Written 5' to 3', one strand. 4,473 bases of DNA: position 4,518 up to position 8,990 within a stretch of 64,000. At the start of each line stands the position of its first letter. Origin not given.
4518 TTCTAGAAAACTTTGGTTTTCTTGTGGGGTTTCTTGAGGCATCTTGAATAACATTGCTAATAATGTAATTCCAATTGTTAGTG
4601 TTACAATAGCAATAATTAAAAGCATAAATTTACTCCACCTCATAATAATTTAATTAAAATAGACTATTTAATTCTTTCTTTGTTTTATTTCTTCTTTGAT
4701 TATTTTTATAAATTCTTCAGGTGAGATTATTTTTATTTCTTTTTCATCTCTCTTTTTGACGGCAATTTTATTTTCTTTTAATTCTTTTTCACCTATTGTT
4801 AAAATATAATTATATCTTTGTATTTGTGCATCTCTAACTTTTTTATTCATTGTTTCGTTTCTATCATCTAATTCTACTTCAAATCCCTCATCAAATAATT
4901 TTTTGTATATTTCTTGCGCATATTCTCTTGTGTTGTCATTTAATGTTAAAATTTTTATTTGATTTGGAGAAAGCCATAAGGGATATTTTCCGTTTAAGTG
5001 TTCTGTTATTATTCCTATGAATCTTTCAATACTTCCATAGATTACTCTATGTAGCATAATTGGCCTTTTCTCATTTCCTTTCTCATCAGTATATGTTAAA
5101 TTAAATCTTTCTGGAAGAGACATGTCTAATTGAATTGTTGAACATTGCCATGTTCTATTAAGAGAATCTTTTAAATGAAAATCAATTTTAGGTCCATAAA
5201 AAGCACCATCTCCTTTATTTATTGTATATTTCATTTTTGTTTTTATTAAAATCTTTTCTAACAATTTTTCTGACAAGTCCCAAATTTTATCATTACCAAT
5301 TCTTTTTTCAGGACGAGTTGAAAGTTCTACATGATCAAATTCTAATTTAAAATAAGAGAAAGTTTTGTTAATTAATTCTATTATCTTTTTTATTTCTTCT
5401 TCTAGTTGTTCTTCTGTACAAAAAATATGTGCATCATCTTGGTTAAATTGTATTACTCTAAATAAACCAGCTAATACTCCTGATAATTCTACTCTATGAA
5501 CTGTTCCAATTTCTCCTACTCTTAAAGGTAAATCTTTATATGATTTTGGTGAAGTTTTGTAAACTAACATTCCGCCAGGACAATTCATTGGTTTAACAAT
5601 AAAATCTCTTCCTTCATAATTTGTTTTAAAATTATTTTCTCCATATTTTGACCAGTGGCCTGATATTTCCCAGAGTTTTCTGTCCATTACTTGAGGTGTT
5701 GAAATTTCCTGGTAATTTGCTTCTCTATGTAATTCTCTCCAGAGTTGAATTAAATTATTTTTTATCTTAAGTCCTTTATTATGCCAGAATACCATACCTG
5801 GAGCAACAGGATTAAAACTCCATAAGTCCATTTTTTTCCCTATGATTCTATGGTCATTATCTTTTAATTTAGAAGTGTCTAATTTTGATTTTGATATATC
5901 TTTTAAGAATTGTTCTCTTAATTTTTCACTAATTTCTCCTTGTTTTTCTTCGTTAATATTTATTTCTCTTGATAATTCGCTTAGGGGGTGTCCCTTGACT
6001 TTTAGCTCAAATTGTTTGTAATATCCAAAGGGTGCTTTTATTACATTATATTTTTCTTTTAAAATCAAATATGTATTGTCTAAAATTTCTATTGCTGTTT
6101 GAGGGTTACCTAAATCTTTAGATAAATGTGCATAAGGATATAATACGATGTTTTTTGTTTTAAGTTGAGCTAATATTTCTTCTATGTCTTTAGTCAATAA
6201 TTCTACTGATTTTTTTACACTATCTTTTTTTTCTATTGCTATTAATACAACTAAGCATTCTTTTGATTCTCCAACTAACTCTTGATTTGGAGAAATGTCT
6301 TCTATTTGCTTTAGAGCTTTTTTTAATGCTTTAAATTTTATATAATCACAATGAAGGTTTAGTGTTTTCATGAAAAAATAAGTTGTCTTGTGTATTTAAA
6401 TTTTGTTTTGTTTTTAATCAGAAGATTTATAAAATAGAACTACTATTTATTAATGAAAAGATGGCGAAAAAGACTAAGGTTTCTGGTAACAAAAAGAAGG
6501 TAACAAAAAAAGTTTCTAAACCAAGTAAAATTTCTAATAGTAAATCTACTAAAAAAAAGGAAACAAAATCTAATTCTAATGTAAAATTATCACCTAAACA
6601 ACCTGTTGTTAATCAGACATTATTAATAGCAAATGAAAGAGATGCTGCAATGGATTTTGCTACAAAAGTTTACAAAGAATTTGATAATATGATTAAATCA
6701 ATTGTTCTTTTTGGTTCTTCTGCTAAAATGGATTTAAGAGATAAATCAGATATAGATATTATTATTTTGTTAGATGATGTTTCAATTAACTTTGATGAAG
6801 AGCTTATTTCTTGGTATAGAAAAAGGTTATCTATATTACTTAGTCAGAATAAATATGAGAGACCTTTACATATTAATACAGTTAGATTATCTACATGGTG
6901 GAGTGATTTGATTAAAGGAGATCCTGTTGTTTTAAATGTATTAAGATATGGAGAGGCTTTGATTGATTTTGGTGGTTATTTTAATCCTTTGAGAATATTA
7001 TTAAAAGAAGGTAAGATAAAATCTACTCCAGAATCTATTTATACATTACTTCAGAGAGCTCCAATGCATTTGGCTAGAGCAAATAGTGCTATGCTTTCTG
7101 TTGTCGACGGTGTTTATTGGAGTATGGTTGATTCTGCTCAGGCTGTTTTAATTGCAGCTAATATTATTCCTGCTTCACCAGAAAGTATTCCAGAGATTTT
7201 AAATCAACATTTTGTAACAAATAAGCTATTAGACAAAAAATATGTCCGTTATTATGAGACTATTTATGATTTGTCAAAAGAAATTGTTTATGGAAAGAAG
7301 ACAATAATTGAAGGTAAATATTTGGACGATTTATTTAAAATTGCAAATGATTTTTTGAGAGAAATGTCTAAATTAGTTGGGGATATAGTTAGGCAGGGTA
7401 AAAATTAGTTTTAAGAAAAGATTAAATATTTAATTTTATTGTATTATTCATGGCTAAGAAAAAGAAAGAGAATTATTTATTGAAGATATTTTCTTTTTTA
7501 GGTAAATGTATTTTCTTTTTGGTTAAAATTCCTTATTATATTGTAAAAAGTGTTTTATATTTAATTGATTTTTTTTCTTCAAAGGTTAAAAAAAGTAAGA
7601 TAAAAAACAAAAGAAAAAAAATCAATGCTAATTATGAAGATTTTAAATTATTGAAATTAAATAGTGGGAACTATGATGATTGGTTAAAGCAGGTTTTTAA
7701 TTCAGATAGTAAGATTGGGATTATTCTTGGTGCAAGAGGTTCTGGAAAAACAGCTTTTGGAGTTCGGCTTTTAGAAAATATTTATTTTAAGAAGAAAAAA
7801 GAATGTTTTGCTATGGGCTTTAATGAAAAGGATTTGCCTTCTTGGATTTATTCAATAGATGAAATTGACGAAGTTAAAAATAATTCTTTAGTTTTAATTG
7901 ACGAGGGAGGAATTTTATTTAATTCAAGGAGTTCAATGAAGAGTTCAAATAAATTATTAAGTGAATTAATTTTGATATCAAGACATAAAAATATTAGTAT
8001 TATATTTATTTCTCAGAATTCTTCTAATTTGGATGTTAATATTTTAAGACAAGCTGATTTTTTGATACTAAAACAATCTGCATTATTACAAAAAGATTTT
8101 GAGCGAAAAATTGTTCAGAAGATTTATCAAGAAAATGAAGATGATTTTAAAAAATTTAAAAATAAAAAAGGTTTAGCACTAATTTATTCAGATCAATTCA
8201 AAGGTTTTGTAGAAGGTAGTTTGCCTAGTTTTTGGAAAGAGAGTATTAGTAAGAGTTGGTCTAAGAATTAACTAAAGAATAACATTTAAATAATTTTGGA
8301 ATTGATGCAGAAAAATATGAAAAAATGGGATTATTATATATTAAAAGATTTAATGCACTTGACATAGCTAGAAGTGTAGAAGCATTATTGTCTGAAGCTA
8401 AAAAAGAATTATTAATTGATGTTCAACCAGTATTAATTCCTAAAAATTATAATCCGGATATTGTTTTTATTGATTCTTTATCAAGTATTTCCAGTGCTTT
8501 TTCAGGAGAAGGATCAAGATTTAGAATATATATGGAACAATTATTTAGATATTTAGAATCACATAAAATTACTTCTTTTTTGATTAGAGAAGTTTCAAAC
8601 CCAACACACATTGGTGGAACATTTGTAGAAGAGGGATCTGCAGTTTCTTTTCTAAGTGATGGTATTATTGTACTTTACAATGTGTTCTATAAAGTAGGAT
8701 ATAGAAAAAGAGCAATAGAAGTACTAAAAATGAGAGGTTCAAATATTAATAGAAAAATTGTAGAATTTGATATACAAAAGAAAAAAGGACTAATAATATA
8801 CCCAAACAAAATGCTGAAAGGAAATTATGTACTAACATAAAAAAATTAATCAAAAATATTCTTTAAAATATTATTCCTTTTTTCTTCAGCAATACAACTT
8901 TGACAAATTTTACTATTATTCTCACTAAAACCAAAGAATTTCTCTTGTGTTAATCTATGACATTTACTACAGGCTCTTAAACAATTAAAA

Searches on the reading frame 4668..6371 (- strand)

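Call 26: search_protein_families(library=pfam, proteins=[window:4668-6371:-], max_evalue=0.0001)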
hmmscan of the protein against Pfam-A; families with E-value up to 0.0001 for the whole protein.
window:4668-6371:- (567 aa): 3 families
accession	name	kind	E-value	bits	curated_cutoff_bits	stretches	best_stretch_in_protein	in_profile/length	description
PF00587.30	tRNA-synt_2b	-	2e-45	155.5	29.3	1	249-458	2-178/179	tRNA synthetase class II core domain (G, H, P, S and T)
PF08915.16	tRNA-Thr_ED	-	3.6e-43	147.4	30.2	1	1-137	1-137/137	Archaea-specific editing domain of threonyl-tRNA synthetase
PF03129.25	HGTP_anticodon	-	4.6e-23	81.6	21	1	471-561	1-94/94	Anticodon binding domain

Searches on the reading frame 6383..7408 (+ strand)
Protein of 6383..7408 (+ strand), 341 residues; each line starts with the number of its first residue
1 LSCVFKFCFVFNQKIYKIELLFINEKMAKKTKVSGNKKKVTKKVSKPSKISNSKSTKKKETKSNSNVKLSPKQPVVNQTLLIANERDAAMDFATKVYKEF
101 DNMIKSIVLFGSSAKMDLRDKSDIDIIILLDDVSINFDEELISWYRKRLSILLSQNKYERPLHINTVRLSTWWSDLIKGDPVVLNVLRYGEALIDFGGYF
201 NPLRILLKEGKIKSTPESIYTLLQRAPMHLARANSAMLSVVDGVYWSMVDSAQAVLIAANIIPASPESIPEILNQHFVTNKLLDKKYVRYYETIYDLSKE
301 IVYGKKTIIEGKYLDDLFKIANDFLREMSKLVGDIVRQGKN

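Call 26: search_protein_families(library=pfam, proteins=[window:6383-7408:+], max_evalue=0.0001)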
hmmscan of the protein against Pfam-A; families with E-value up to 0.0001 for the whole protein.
window:6383-7408:+ (341 aa): 2 families
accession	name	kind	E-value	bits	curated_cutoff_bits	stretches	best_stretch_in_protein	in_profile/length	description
PF18765.7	Polbeta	-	2.2e-08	34.6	26.9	1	102-143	11-50/93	Polymerase beta, Nucleotidyltransferase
PF01909.29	NTP_transf_2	-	1.5e-06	28.9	21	1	99-135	10-45/93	Nucleotidyltransferase domain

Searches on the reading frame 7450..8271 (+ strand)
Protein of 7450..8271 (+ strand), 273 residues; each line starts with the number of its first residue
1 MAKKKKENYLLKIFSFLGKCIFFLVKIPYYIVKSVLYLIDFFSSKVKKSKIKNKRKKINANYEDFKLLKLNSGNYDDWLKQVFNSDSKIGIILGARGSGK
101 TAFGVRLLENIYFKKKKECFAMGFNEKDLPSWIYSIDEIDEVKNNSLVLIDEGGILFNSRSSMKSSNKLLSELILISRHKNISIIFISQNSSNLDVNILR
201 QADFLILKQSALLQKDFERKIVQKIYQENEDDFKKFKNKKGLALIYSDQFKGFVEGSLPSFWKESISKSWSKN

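Call 26: search_protein_families(library=pfam, proteins=[window:7450-8271:+], max_evalue=0.0001)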
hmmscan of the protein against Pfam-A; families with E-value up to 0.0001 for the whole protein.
window:7450-8271:+ (273 aa): 2 families
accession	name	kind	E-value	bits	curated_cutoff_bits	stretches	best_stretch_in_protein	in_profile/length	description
PF05707.18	Zot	-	8.7e-06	25.8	20.3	0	143-199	80-136/197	Zonular occludens toxin (Zot)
PF04665.18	Pox_A32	-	2.7e-05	24.2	22.8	0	163-198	110-145/242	Poxvirus A32 protein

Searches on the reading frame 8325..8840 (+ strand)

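Call 26: search_protein_families(library=pfam, proteins=[window:8325-8840:+], max_evalue=0.0001)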
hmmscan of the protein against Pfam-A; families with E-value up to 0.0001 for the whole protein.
window:8325-8840:+ (171 aa): 1 family
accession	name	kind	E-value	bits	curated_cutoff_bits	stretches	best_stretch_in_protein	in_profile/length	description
PF06745.19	ATPase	-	7e-18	65.3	26.6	1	40-162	116-230/231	KaiC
